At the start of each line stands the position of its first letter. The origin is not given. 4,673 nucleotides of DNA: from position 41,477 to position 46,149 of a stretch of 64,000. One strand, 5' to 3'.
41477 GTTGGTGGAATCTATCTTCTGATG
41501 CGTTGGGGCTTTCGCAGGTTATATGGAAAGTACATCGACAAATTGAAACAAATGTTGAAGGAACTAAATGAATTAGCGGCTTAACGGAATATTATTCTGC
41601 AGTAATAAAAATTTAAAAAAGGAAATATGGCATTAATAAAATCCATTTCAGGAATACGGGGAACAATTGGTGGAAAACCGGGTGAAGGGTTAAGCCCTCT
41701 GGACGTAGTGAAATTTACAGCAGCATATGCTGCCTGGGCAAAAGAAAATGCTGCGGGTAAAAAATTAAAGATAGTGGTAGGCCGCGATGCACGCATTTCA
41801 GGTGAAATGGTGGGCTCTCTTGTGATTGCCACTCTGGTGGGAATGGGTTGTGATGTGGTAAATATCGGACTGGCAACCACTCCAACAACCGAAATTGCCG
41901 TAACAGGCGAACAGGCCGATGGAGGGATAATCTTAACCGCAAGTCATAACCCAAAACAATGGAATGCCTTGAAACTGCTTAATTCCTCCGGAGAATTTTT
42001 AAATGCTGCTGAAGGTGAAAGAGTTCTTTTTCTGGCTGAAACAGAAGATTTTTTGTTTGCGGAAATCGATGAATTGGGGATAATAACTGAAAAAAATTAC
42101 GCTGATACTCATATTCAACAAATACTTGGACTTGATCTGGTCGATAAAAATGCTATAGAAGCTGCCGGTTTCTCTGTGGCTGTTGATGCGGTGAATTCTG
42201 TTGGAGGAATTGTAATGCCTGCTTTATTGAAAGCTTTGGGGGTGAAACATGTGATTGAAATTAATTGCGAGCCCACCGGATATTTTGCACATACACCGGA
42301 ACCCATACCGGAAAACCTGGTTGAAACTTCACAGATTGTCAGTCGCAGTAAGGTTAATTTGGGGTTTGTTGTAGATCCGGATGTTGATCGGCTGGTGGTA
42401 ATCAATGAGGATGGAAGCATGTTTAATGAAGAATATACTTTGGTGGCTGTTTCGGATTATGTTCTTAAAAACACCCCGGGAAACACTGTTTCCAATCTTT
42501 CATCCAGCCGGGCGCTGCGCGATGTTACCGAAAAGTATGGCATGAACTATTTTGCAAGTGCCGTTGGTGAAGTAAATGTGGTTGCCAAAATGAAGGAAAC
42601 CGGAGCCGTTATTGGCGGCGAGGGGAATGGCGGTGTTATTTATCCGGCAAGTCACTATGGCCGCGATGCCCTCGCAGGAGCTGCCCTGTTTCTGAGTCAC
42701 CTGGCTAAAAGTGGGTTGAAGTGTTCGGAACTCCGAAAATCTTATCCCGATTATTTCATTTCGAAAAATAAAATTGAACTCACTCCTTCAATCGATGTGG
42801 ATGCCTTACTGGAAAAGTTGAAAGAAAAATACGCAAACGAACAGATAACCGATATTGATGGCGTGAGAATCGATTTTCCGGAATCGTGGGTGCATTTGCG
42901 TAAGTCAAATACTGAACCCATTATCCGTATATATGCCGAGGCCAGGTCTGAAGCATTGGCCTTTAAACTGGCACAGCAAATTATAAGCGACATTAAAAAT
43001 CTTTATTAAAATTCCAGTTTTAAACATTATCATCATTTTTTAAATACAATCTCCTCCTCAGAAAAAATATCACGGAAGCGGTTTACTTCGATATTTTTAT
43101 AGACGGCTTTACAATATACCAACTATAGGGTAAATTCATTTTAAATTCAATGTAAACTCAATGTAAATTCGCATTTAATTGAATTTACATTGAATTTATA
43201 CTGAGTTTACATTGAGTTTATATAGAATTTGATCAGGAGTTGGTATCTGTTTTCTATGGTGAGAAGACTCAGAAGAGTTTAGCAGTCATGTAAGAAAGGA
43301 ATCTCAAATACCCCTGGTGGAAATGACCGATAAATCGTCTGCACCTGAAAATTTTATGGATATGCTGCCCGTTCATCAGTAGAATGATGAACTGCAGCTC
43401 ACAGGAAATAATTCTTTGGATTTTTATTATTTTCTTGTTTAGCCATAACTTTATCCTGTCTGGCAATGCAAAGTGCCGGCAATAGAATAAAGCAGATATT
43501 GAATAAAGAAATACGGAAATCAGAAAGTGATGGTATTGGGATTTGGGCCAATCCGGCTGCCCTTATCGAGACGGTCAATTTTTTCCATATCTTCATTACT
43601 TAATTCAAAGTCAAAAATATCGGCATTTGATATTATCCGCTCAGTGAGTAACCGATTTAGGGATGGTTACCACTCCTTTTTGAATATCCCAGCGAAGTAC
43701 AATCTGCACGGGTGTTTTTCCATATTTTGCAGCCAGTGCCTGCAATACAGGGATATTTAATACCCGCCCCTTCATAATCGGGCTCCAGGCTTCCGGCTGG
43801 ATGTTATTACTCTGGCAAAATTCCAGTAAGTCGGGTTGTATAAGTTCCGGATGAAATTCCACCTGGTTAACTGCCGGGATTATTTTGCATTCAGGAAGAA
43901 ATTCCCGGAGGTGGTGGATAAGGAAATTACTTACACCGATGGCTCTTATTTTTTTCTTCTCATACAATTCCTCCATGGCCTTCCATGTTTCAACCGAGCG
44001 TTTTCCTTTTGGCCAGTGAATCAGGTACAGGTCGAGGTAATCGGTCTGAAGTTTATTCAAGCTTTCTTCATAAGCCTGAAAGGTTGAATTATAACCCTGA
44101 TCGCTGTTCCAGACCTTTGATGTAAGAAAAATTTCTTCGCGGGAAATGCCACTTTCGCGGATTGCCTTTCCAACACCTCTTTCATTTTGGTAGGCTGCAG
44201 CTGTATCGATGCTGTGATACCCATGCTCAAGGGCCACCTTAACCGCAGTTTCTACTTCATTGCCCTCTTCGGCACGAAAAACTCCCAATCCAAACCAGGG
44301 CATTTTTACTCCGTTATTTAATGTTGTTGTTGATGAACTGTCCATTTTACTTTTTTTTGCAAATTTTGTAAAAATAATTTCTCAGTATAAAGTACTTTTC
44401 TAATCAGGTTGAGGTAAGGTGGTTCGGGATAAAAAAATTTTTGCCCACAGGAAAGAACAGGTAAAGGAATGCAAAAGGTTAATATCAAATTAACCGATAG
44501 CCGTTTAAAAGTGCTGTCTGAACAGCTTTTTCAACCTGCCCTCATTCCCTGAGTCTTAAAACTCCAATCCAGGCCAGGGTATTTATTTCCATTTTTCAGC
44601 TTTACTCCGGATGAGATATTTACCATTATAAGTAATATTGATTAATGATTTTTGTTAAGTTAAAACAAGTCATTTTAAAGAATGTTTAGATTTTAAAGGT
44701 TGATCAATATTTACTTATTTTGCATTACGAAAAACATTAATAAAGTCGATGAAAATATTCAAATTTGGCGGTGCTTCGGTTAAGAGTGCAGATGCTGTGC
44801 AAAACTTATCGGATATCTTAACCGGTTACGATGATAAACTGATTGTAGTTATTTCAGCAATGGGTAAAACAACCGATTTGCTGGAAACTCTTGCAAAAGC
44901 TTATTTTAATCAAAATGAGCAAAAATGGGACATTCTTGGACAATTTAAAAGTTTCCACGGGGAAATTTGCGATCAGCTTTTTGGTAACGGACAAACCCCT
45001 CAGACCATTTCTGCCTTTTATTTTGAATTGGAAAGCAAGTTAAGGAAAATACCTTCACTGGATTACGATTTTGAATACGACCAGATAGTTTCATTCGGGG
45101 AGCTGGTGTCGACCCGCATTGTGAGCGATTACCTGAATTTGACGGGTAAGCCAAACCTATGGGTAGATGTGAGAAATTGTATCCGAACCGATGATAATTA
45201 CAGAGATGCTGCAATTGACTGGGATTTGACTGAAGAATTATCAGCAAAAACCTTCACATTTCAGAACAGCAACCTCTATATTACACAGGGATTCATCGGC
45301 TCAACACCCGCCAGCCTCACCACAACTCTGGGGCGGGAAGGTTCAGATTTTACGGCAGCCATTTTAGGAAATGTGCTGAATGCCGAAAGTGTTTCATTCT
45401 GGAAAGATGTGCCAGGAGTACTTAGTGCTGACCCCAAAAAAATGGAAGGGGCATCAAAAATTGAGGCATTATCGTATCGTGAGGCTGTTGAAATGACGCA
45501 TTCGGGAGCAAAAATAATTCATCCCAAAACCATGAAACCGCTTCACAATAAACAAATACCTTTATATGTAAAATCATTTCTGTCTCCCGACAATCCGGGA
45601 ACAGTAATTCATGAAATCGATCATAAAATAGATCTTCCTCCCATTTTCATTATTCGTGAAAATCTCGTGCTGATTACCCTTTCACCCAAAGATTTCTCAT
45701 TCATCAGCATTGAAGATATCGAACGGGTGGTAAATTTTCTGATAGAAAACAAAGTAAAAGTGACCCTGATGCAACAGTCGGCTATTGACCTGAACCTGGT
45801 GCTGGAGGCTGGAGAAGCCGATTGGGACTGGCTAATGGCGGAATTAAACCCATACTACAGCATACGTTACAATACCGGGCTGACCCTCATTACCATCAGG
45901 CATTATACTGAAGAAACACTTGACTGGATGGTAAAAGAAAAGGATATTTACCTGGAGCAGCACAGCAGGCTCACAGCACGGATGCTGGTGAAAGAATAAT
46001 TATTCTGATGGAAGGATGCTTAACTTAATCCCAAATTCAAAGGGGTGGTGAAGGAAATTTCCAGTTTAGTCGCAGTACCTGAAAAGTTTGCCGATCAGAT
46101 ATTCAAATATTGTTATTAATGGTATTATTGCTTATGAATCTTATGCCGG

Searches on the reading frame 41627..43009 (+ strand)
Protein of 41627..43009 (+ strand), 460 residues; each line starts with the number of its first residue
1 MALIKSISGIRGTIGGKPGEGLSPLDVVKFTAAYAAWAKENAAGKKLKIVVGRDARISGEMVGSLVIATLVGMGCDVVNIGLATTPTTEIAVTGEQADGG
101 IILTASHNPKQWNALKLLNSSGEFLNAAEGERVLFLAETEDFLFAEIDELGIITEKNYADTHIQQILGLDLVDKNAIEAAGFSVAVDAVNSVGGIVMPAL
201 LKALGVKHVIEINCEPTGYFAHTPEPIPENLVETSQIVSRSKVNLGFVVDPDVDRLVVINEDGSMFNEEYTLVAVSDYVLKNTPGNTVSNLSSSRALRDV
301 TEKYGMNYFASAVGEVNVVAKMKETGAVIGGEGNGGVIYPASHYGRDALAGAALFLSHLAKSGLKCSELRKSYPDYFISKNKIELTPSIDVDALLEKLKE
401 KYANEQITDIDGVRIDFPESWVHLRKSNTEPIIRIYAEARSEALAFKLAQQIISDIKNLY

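Call 16: find_related_loci(query=window:41627-43006:+, collection=genome_contigs, flank=3000)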
Query window:41627-43006:+ (460 aa) in genome_contigs; peptide patterns used: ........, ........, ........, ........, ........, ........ (x = any residue, [..] = any of these).
600 stretches matched a pattern (row limit reached: there are more); 597 encode a relative of the query (tblastn E <= 1e-3); the best 80 are kept; 80 distinct loci.
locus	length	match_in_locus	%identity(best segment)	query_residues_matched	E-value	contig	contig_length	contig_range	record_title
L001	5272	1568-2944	89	1-459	0e+0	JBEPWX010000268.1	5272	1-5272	MAG: Mariniphaga sp. isolate 01_S196.semibin_refined.147 NODE_13765_length_5272_cov_1.365986:0-5272, whole genome shotgu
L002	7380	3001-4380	77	1-460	0e+0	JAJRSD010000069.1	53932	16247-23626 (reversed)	MAG: Bacteroidetes bacterium isolate Dive100_bin4.30 k141_505536, whole genome shotgun sequence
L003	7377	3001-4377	77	1-459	0e+0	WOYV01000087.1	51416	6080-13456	MAG: Draconibacterium sp. isolate WOFB07 NODE_238_length_51416_cov_23.550301, whole genome shotgun sequence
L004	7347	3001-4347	78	1-449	0e+0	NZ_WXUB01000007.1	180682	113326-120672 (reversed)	Maribellus sediminis strain Y2-1-60 NODE_7_length_180682_cov_80.5688, whole genome shotgun sequence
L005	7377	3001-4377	75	1-459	0e+0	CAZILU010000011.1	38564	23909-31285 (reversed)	MAG TPA_asm: uncultured Mariniphaga sp. isolate SRP294416_co1_646 genome assembly, contig: NODE_1699_length_38564_cov_5.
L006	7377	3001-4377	75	1-459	0e+0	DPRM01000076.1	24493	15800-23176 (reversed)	MAG TPA_asm: Prolixibacteraceae bacterium isolate UBA8504 contig_166197, whole genome shotgun sequence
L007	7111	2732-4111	74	1-459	0e+0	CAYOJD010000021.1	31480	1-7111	MAG TPA_asm: uncultured Prolixibacteraceae bacterium isolate binchicken_co263_132 genome assembly, contig: NODE_759_leng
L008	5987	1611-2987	76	1-459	0e+0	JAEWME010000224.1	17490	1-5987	MAG: Bacteroidetes bacterium isolate OH_PDB_126 k127_50034, whole genome shotgun sequence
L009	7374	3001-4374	73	1-458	0e+0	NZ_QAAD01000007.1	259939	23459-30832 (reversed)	Mangrovibacterium marinum strain DSM 28823 Ga0183469_107, whole genome shotgun sequence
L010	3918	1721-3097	71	1-459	0e+0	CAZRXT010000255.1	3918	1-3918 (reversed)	MAG TPA_asm: uncultured Prolixibacteraceae bacterium isolate SRP192927_co4_1034 genome assembly, contig: NODE_69240_leng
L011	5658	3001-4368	73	1-456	0e+0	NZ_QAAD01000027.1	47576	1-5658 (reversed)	Mangrovibacterium marinum strain DSM 28823 Ga0183469_127, whole genome shotgun sequence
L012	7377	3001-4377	71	1-459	0e+0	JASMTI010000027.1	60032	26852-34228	MAG: Bacteroidales bacterium isolate GSC-VFA-60_REP6 CoA_60C_k149_1589, whole genome shotgun sequence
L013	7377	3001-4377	73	1-459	0e+0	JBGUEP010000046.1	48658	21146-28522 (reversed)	MAG: Prolixibacteraceae bacterium isolate DXN-05 NODE_166_length_48658_cov_12.310475, whole genome shotgun sequence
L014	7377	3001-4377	73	1-459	0e+0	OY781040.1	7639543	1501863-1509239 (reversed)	MAG: Prolixibacteraceae bacterium isolate 091523aa-b5b1-465f-b98d-6c4ce120146c genome assembly, chromosome: 1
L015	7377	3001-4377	74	1-459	0e+0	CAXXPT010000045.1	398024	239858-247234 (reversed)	MAG: Prolixibacteraceae bacterium isolate b6f318f8-4994-49de-8556-7236ee9170bb genome assembly, contig: contig_45, whole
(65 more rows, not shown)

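Call 22: search_protein_families(library=pfam, proteins=[window:41627-43009:+])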
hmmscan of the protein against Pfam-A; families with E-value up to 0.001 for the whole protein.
window:41627-43009:+ (460 aa): 4 families
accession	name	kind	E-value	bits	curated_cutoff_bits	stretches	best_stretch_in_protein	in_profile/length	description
PF02878.22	PGM_PMM_I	-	1.4e-29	103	22.5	1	8-138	7-132/138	Phosphoglucomutase/phosphomannomutase, alpha/beta/alpha domain I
PF02879.22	PGM_PMM_II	-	2.7e-21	76.5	29.3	1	171-263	10-103/103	Phosphoglucomutase/phosphomannomutase, alpha/beta/alpha domain II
PF02880.22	PGM_PMM_III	-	3.7e-21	75.8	20.7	1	269-374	3-113/115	Phosphoglucomutase/phosphomannomutase, alpha/beta/alpha domain III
PF00408.26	PGM_PMM_IV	-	3.5e-10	40.2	23.1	1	397-452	14-65/68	Phosphoglucomutase/phosphomannomutase, C-terminal domain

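Call 31: find_encoding_contigs(protein=window:41627-43006:+, flank=3000, max_places=10)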
Protein window:41627-43006:+ (460 aa): no gene with exactly this product is on record in the collection.

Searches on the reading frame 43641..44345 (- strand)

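Call 22: search_protein_families(library=pfam, proteins=[window:43641-44345:-])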
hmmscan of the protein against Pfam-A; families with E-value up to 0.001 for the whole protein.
window:43641-44345:- (234 aa): 1 family
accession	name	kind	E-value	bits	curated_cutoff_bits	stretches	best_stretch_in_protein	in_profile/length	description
PF00248.27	Aldo_ket_red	-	5.1e-44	150.9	24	1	29-231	19-261/291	Aldo/keto reductase family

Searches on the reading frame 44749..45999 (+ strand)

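Call 22: search_protein_families(library=pfam, proteins=[window:44749-45999:+])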
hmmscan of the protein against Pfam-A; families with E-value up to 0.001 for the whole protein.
window:44749-45999:+ (416 aa): 1 family
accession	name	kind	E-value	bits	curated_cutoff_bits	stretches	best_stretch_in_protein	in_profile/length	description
PF00696.33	AA_kinase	-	4.8e-37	128.4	24.9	1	3-276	4-234/234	Amino acid kinase family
